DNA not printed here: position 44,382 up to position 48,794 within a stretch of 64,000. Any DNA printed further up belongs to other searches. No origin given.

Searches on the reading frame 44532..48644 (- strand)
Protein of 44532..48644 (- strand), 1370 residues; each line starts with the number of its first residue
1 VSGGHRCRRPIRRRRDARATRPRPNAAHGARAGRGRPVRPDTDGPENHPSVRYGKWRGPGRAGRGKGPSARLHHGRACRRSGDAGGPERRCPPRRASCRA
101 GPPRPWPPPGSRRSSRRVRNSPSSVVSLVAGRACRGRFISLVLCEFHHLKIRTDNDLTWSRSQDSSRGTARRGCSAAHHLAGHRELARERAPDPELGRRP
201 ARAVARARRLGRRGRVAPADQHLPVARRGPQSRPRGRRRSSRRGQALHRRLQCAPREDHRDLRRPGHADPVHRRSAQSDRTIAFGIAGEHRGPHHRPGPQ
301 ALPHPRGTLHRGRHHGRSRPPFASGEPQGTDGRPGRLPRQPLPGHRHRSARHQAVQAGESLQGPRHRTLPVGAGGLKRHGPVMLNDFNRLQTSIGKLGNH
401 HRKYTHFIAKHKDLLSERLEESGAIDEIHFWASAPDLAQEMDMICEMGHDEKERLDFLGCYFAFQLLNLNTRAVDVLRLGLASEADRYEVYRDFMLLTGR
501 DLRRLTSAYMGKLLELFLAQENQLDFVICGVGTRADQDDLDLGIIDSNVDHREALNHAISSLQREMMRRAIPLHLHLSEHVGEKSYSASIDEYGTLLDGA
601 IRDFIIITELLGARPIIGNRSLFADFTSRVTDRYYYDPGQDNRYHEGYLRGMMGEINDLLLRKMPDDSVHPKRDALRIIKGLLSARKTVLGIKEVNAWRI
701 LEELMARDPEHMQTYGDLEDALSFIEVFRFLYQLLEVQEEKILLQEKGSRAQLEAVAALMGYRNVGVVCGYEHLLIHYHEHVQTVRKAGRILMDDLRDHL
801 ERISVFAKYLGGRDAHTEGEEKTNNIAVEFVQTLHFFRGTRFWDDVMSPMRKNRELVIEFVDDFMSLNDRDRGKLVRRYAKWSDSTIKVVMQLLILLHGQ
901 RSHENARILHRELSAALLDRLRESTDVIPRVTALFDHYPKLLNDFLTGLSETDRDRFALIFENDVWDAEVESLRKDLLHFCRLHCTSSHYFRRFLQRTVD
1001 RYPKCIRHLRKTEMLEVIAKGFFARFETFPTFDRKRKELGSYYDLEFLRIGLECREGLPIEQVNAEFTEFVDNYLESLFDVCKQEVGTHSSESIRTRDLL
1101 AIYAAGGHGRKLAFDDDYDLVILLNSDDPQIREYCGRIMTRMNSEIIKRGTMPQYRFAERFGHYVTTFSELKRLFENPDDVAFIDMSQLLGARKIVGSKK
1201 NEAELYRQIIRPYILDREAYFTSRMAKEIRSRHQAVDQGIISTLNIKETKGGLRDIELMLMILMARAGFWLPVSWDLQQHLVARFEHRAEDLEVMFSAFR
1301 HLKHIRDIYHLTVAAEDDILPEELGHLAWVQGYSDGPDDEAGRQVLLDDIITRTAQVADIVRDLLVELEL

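Call 26: search_protein_families(library=pfam, proteins=[window:44532-48644:-], max_evalue=0.00001)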
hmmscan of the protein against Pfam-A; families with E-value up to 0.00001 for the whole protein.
window:44532-48644:- (1370 aa): 1 family
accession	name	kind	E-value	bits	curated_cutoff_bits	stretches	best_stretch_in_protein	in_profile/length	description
PF08335.16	GlnD_UR_UTase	-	8.7e-13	48.9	21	1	1224-1357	5-133/141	GlnD PII-uridylyltransferase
